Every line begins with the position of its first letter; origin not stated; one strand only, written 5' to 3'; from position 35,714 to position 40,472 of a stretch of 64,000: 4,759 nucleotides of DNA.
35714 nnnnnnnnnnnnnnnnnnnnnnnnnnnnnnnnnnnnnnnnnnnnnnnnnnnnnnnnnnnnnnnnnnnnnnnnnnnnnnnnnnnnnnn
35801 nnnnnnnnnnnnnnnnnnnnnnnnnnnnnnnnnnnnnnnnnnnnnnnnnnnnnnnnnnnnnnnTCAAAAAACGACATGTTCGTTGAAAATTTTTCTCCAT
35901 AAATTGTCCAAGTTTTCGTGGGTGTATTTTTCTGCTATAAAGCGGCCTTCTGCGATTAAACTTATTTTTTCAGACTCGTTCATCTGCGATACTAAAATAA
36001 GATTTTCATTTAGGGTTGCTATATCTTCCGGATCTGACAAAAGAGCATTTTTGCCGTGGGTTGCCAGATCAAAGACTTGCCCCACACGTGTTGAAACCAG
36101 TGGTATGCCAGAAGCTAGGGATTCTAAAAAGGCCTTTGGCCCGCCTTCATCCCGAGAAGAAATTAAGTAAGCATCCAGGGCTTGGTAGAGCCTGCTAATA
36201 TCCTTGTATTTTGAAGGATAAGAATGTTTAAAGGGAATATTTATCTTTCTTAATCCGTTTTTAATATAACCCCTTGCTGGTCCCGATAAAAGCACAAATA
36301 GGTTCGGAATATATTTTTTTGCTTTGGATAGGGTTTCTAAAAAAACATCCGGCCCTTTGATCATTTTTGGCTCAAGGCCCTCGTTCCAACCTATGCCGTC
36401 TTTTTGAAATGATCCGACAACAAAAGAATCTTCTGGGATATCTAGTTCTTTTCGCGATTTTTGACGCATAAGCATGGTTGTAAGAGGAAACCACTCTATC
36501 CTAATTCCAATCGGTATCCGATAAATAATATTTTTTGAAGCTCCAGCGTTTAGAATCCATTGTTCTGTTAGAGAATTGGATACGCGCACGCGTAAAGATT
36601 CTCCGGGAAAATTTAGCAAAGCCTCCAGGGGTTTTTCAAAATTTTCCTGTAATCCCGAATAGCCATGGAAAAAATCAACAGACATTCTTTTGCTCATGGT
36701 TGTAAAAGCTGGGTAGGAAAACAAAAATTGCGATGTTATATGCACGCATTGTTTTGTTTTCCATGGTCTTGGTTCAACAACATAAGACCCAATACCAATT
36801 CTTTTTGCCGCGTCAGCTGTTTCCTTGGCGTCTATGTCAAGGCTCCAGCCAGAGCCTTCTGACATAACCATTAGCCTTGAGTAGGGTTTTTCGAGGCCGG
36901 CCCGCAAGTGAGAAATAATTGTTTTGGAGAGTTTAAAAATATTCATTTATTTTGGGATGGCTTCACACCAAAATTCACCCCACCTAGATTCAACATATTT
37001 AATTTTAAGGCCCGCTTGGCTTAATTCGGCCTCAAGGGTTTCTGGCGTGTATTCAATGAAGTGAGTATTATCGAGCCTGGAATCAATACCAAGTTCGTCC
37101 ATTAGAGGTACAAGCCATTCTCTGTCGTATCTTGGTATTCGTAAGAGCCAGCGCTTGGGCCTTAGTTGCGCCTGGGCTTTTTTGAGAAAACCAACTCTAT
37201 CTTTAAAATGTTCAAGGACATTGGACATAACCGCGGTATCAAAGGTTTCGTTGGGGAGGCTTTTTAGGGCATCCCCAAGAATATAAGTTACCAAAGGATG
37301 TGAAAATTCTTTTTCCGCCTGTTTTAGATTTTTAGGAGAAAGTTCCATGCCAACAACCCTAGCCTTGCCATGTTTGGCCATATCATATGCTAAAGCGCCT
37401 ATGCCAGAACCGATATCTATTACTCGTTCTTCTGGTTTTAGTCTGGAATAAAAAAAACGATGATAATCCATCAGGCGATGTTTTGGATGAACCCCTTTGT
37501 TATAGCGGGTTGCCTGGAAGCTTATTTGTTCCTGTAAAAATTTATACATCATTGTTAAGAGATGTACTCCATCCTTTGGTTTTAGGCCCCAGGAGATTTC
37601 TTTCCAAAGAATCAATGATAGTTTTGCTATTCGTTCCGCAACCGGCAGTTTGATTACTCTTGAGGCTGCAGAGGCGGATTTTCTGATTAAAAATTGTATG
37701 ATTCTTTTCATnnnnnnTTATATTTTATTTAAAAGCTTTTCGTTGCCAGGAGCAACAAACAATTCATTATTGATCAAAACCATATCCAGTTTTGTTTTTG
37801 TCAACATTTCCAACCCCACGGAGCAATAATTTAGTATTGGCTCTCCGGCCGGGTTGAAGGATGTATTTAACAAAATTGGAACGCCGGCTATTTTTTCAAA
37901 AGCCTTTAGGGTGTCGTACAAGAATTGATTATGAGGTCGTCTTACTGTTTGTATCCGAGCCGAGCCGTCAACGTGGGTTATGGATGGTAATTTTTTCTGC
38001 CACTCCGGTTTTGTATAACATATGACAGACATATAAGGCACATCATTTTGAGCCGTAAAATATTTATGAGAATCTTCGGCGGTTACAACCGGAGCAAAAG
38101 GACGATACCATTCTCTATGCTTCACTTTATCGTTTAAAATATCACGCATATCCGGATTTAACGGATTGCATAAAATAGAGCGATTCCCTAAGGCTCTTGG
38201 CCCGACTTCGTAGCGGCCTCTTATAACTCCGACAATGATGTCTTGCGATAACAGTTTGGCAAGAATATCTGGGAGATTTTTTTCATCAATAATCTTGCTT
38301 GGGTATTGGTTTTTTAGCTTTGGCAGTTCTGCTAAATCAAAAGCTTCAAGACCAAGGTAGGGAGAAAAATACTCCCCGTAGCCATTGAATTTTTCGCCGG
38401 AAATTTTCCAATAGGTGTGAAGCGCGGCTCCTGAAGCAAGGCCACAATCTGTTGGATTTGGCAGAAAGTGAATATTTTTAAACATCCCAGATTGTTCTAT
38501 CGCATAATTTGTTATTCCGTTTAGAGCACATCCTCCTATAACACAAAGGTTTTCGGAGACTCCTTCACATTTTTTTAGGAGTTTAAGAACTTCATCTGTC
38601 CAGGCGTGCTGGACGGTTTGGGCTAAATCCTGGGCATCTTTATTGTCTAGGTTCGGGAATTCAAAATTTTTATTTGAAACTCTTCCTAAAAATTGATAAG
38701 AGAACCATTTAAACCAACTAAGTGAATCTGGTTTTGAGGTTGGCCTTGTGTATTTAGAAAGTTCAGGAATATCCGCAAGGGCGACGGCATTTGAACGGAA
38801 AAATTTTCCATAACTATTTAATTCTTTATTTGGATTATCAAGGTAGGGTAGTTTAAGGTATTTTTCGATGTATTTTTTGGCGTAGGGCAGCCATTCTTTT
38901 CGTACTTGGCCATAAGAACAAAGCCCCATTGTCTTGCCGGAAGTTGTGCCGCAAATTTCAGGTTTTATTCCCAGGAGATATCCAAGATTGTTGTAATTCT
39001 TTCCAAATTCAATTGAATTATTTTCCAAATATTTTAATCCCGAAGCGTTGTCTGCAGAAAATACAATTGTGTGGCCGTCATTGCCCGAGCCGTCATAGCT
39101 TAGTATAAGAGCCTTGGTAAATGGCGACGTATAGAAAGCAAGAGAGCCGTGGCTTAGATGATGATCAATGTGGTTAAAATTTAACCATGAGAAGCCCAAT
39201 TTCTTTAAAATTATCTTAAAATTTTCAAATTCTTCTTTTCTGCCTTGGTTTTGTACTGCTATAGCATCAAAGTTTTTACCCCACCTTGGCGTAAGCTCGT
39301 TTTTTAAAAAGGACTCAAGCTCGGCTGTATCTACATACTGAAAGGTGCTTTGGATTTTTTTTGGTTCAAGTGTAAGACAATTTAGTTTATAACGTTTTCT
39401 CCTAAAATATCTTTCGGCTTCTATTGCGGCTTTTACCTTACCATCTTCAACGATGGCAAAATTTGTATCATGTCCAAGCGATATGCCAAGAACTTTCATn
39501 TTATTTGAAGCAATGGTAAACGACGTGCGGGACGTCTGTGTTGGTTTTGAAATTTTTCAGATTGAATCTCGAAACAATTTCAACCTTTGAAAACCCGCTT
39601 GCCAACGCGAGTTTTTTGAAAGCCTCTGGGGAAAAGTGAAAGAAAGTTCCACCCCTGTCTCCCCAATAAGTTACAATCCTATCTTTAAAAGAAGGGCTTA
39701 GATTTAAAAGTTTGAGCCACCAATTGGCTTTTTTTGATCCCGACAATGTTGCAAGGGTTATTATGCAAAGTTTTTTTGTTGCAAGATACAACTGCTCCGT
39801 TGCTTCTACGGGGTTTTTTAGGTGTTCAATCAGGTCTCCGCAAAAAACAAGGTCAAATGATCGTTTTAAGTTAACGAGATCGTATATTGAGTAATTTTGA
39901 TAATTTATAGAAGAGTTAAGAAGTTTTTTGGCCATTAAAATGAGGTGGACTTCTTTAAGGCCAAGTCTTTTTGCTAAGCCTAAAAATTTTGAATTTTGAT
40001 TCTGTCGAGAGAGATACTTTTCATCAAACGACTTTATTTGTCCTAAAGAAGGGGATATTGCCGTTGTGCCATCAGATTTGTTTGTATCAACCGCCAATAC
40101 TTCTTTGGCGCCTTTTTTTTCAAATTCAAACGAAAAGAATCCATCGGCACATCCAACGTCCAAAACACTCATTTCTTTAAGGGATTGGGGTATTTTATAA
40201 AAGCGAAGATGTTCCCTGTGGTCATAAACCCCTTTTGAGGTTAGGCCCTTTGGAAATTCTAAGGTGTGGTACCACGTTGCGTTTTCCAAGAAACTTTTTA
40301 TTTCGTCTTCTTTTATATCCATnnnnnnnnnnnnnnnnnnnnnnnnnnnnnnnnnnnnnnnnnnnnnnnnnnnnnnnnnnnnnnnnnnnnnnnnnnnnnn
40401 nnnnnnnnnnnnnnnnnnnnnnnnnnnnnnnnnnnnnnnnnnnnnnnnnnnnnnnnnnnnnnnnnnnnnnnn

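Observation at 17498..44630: A ~27-kb glycan locus encoding an unusually decorated polysaccharide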

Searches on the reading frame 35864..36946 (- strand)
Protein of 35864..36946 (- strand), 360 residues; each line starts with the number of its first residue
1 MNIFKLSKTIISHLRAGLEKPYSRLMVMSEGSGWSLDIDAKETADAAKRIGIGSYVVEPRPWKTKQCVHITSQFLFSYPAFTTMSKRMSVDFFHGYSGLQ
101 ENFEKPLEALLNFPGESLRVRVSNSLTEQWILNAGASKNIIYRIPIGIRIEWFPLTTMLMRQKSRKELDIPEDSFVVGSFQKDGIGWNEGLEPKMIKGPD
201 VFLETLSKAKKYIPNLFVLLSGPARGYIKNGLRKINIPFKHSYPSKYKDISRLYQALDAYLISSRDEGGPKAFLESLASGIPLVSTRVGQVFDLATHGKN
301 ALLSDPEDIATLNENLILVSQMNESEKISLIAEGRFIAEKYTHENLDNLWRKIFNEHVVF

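Call 7: search_protein_families(library=pfam, proteins=[window:35864-36946:-], max_evalue=0.001)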
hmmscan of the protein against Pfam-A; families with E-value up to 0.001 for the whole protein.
window:35864-36946:- (360 aa): 2 families
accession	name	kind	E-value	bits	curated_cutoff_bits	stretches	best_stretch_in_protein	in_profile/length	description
PF00534.26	Glycos_transf_1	-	1.7e-15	57.4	26.4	1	197-325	28-161/172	Glycosyl transferases group 1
PF13692.12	Glyco_trans_1_4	-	2.5e-13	50.9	27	1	195-317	13-137/142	Glycosyl transferases group 1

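Call 37: search_protein_families(library=ncbifam, proteins=[window:35864-36946:-], max_evalue=1e-8)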
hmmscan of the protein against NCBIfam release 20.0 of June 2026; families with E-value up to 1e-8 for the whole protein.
window:35864-36946:- (360 aa): 3 families
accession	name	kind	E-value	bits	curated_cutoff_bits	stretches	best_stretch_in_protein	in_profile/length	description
TIGR03088.1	stp2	hypoth_equivalog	2.1e-14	53.4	409.05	1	215-355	231-371/374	TIGR03088 family PEP-CTERM/XrtA system glycosyltransferase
TIGR03999.1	thiol_BshA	equivalog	3.7e-10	39.3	273.7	1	207-353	222-369/375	N-acetyl-alpha-D-glucosaminyl L-malate synthase BshA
NF047684.1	TeichurnBiosyTuaC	equivalog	5.7e-09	35.4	550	0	140-324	186-356/391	teichuronic acid biosynthesis protein TuaC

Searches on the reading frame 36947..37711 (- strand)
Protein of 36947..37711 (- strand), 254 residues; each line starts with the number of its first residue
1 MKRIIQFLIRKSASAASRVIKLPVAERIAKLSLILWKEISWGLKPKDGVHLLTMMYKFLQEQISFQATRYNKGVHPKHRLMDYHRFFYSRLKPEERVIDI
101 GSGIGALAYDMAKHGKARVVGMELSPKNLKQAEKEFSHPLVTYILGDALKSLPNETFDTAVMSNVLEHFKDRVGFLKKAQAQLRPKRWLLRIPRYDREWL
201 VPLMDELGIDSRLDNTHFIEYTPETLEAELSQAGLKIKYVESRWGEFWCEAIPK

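Call 7: search_protein_families(library=pfam, proteins=[window:36947-37711:-], max_evalue=0.001)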
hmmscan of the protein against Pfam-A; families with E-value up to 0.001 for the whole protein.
window:36947-37711:- (254 aa): 12 families
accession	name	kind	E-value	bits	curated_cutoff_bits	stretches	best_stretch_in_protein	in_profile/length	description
PF13489.12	Methyltransf_23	-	4.7e-17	62.6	27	1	78-237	7-161/164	Methyltransferase domain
PF08241.18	Methyltransf_11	-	2.1e-16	60.7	21.2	1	98-186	1-90/95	Methyltransferase domain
PF13649.12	Methyltransf_25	-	7.1e-15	55.9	27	1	97-185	1-95/97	Methyltransferase domain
PF08242.18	Methyltransf_12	-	3.4e-12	47.4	30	1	98-185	1-94/98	Methyltransferase domain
PF13847.12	Methyltransf_31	-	2.3e-11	44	27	1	92-187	2-105/145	Methyltransferase domain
PF05175.20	MTS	-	2.2e-05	24.6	23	1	73-162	9-104/170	Methyltransferase small domain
PF02475.24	TRM5-TYW2_MTfase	-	3.2e-05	24.4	28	1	91-166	34-114/164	TRM5/TYW2 methyltransferase domain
PF02353.26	CMAS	-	3.7e-05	23.6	27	1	90-171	59-142/273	Mycolic acid cyclopropane synthetase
PF01728.25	FtsJ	-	0.00028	21.3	24.1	1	90-158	18-85/181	FtsJ-like methyltransferase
PF00891.24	Methyltransf_2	-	0.00033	20.5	22.3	1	68-172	37-143/210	O-methyltransferase domain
PF06325.19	PrmA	-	0.00076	19.5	22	1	90-166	158-235/296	Ribosomal protein L11 methyltransferase (PrmA)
PF00398.26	RrnaAD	-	0.00081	19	24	0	90-155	27-92/263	Ribosomal RNA adenine dimethylase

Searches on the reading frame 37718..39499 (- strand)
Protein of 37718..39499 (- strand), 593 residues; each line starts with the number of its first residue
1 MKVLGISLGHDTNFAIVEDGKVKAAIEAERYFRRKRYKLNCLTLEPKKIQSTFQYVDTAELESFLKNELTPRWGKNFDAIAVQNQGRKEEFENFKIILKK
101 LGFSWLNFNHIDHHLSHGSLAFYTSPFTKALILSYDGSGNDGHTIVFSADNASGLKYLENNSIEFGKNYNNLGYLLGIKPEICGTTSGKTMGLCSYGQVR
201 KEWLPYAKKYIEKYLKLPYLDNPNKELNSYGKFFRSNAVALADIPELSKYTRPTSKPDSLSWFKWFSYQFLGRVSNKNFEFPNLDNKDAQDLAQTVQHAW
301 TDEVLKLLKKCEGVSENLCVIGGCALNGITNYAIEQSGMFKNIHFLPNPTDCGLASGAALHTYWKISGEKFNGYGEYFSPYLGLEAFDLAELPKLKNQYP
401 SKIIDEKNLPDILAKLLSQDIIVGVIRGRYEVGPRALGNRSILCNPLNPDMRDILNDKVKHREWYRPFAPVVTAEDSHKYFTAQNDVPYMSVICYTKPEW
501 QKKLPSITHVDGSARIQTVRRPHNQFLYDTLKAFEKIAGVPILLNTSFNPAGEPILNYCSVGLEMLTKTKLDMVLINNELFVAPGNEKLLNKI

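Call 7: search_protein_families(library=pfam, proteins=[window:37718-39499:-], max_evalue=0.001)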
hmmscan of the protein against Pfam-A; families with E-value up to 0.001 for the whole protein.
window:37718-39499:- (593 aa): 2 families
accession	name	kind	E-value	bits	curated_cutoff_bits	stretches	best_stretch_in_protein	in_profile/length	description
PF16861.10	Carbam_trans_C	-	2e-60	203.6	27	1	414-580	1-167/170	Carbamoyltransferase C-terminus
PF02543.21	Carbam_trans_N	-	2.5e-28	99.9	24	1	2-360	1-346/346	Carbamoyltransferase N-terminus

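Call 10: search_protein_families(library=ncbifam, proteins=[window:37718-39499:-], max_evalue=0.00001)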
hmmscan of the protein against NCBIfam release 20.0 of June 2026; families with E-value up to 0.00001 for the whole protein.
window:37718-39499:- (593 aa): 1 family
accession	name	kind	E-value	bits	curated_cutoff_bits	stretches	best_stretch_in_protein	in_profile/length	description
NF041651.1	nodul_NodU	equivalog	1.4e-51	175.9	1000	1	312-553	299-527/556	nodulation protein NodU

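Call 11: find_related_loci(query=window:37718-39499:-, collection=genome_contigs, flank=10000)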
Query window:37718-39499:- (593 aa) in genome_contigs; peptide patterns used: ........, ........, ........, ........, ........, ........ (x = any residue, [..] = any of these).
98 stretches matched a pattern; 17 encode a relative of the query (tblastn E <= 1e-3); 17 distinct loci.
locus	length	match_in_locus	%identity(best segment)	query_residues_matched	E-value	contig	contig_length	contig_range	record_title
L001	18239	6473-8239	61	1-593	0e+0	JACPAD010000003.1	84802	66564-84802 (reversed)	MAG: Candidatus Zambryskibacteria bacterium isolate NC_groundwater_222_Ag_S-0.1um_46_12 S4_GD2017_2_S1_scaffold_439, who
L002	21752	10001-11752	62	1-593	0e+0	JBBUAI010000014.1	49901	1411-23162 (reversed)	MAG: Patescibacteria group bacterium isolate H51-bin080_1 H51_bin080_1_000000000014, whole genome shotgun sequence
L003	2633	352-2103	59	1-590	0e+0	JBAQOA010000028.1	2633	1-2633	MAG: Minisyncoccia bacterium isolate MFD12002_ilm_asm_bin21 k127_100376, whole genome shotgun sequence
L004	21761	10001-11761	59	1-593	0e+0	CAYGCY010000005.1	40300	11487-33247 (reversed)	MAG TPA_asm: uncultured Candidatus Saccharibacteria bacterium isolate ERP113451_co1_20 genome assembly, contig: NODE_100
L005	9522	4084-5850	59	1-593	0e+0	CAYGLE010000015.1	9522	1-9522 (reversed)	MAG TPA_asm: uncultured Candidatus Saccharibacteria bacterium isolate ERP113451_co3_98 genome assembly, contig: NODE_611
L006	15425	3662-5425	57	2-593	0e+0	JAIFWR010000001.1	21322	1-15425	MAG: Candidatus Parcubacteria bacterium isolate viral-cat_58_25 PAFVLPS_2018_scaffold_10855, whole genome shotgun sequen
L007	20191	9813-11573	57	1-593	0e+0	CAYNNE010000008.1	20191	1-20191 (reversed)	MAG TPA_asm: uncultured Candidatus Saccharibacteria bacterium isolate SRP178908_co2_278 genome assembly, contig: NODE_10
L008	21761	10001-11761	57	1-593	0e+0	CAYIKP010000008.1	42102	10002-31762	MAG TPA_asm: uncultured Candidatus Saccharibacteria bacterium isolate ERP119705_co23_581 genome assembly, contig: NODE_6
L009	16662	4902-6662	55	1-593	0e+0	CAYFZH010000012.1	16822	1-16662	MAG TPA_asm: uncultured Candidatus Saccharibacteria bacterium isolate ERP113451_co1_12 genome assembly, contig: NODE_396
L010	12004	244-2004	54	1-593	0e+0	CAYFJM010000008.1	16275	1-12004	MAG TPA_asm: uncultured Vicinamibacteraceae bacterium isolate ERP001736_co2_35 genome assembly, contig: NODE_1270_length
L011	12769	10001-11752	54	1-590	0e+0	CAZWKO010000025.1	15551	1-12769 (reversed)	MAG TPA_asm: uncultured Vicinamibacteraceae bacterium isolate SRP077602_co4_670 genome assembly, contig: NODE_6685_lengt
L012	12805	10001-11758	59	1-590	0e+0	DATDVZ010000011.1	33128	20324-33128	MAG TPA_asm: Candidatus Paceibacterota bacterium isolate SMAG_U8097 k141_1029152, whole genome shotgun sequence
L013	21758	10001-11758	55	1-593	0e+0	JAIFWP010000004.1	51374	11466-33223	MAG: Candidatus Parcubacteria bacterium isolate viral-cat_52_19 PAFVLPS_2018_scaffold_1936, whole genome shotgun sequenc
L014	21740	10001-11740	54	1-584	0e+0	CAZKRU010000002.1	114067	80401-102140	MAG TPA_asm: uncultured Verrucomicrobiota bacterium isolate SRP287051_co2_250 genome assembly, contig: NODE_359_length_1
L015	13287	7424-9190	60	1-593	0e+0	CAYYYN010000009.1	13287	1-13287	MAG TPA_asm: uncultured Candidatus Saccharibacteria bacterium isolate binchicken_co227_228 genome assembly, contig: NODE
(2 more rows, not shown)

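Call 21: search_solved_structures(query=window:37718-39499:-, max_evalue=0.01)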
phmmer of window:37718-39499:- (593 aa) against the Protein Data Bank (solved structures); distinct sequences matched with E-value up to 0.01: 12.
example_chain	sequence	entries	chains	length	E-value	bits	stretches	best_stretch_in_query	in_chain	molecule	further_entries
7xb6_A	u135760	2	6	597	7e-47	163.4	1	293-578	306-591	Carbamoyltransferase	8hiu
9s2t_A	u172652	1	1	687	4.9e-43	150.7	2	313-578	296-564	Decarbamoylnovobiocin carbamoyltransferase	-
7vyj_A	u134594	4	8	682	9.4e-40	139.9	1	289-578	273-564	GdmN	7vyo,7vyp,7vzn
7vx0_A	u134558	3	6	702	1.1e-39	139.7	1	289-578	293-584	GdmN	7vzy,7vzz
7vzq_A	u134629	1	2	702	1.2e-39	139.6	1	289-578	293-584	GdmN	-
7vzu_A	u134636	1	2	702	1.5e-39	139.2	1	289-578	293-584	GdmN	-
3ver_A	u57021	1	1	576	3.8e-39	137.9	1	10-575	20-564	O-carbamoyltransferase TobZ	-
3vf4_A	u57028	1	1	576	9.8e-39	136.5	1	10-575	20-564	O-carbamoyltransferase TobZ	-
3vf2_A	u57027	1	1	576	1.3e-38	136.1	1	10-575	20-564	O-carbamoyltransferase TobZ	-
3ven_A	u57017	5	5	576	1.5e-38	135.9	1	10-575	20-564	O-carbamoyltransferase TobZ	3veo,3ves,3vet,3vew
3vex_A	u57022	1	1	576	1.9e-38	135.5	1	11-575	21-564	O-carbamoyltransferase TobZ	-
3vez_A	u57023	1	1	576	2.6e-38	135.1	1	10-575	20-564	O-carbamoyltransferase TobZ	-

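Call 67: find_homologous_proteins(query=window:37718-39499:-, max_evalue=1e-30)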
Query window:37718-39499:- (593 aa): 4496 proteins with E <= 1e-30 among 8000 candidates; the best 120 are listed.
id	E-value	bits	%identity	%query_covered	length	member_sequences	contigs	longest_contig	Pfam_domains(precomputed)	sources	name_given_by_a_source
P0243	0.0e+0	1388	100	100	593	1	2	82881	PF02543.22,PF16861.11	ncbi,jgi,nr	ncbi:hypothetical protein C4553_00160 [Candidatus Parcubacteria bacterium]|nr:MAG: hypothetical prot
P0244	1.1e-253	861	60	99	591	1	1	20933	PF02543.22,PF16861.11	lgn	-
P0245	4.8e-250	849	61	100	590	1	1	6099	PF02543.22,PF16861.11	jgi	jgi:carbamoyltransferase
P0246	1.9e-245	834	61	99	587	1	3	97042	PF02543.22,PF16861.11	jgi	jgi:carbamoyltransferase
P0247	1.3e-244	831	60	99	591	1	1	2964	PF02543.22,PF16861.11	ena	-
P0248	4.4e-243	826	61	100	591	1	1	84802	PF02543.22,PF16861.11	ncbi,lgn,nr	ncbi:MAG: hypothetical protein HYT69_01785 [Candidatus Zambryskibacteria bacterium]|nr:hypothetical 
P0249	1.4e-241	821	57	100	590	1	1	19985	PF02543.22,PF16861.11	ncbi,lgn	-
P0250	1.5e-241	821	59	99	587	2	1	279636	PF02543.22,PF16861.11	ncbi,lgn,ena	ncbi:MAG: carbamoyltransferase C-terminal domain-containing protein [Syntrophales bacterium]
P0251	3.0e-240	817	59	100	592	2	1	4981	PF02543.22,PF16861.11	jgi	jgi:carbamoyltransferase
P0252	7.1e-240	816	60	100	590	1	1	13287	PF02543.22,PF16861.11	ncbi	-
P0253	7.3e-240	816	62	100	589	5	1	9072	PF02543.22,PF16861.11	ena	-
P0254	1.5e-237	808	60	100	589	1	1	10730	PF02543.22,PF16861.11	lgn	-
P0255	1.9e-237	808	60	100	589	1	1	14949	PF02543.22,PF16861.11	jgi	-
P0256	7.4e-237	806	59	100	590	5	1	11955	PF02543.22,PF16861.11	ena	-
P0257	1.6e-236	805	58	99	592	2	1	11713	PF02543.22,PF16861.11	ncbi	-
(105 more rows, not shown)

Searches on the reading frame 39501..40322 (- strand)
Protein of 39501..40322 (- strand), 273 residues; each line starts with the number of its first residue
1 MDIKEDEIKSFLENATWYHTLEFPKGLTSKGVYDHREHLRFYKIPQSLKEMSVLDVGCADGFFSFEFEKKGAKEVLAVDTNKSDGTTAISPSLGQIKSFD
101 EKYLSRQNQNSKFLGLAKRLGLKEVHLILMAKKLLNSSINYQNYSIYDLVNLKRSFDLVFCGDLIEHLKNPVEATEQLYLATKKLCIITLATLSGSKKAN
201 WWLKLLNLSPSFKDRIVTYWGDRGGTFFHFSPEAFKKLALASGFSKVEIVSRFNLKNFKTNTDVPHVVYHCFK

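Call 7: search_protein_families(library=pfam, proteins=[window:39501-40322:-], max_evalue=0.001)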
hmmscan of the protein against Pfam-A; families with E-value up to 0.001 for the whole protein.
window:39501-40322:- (273 aa): 7 families
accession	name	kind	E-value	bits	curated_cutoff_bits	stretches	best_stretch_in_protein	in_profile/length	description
PF13489.12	Methyltransf_23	-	2.2e-11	44.2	27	1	47-248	20-163/164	Methyltransferase domain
PF08241.18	Methyltransf_11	-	2e-07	32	21.2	0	131-181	34-86/95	Methyltransferase domain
PF13649.12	Methyltransf_25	-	3.1e-07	31.4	27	0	53-82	1-31/97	Methyltransferase domain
PF13847.12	Methyltransf_31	-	4.1e-07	30.2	27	0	49-82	3-38/145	Methyltransferase domain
PF08242.18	Methyltransf_12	-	5.5e-06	27.5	30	0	54-182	1-92/98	Methyltransferase domain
PF08003.17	Methyltransf_9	-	8.8e-06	25.3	23.8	0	46-81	112-147/315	Protein of unknown function (DUF1698)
PF01728.25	FtsJ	-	0.00082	19.8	24.1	0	42-129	16-96/181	FtsJ-like methyltransferase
